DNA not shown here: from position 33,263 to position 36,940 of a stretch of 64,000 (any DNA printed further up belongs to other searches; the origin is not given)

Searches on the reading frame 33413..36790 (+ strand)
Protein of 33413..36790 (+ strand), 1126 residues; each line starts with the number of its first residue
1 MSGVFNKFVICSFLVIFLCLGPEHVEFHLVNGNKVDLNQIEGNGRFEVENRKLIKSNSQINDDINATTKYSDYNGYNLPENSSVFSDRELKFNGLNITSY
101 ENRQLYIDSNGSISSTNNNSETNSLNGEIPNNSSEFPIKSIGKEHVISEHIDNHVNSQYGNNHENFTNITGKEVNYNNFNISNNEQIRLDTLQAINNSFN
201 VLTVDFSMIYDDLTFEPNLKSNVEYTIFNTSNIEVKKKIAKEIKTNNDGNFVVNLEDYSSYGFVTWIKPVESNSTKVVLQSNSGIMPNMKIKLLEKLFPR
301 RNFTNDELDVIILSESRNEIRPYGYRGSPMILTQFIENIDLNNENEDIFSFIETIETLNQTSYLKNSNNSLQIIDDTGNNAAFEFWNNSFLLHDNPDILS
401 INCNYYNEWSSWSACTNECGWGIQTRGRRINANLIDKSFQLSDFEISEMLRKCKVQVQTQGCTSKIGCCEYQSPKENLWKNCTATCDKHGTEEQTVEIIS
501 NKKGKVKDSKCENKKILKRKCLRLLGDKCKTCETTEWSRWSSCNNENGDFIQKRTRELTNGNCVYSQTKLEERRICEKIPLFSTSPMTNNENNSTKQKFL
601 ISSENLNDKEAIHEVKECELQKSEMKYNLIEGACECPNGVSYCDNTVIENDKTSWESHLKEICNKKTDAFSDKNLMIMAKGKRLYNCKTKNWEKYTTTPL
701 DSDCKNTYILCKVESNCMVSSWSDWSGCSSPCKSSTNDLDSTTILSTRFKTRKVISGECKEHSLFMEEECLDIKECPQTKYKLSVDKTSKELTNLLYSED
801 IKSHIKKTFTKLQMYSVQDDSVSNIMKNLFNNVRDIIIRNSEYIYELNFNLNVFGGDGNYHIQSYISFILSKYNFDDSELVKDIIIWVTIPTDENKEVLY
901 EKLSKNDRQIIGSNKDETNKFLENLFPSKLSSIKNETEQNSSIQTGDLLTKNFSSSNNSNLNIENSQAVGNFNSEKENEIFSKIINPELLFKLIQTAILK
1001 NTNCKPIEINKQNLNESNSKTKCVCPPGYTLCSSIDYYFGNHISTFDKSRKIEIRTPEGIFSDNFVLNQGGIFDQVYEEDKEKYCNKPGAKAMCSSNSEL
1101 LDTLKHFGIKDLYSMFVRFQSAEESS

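Call 53: search_protein_families(library=pfam, proteins=[window:33413-36790:+], max_evalue=0.001)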
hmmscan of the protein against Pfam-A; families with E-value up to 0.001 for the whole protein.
window:33413-36790:+ (1126 aa): 2 families
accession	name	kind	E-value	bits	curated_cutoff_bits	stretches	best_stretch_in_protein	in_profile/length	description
PF19028.6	TSP1_spondin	-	1.4e-11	44.9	41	1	407-432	4-29/52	Spondin-like TSP1 domain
PF00090.25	TSP_1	-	1.6e-05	25.4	21.6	1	408-438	2-31/49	Thrombospondin type 1 domain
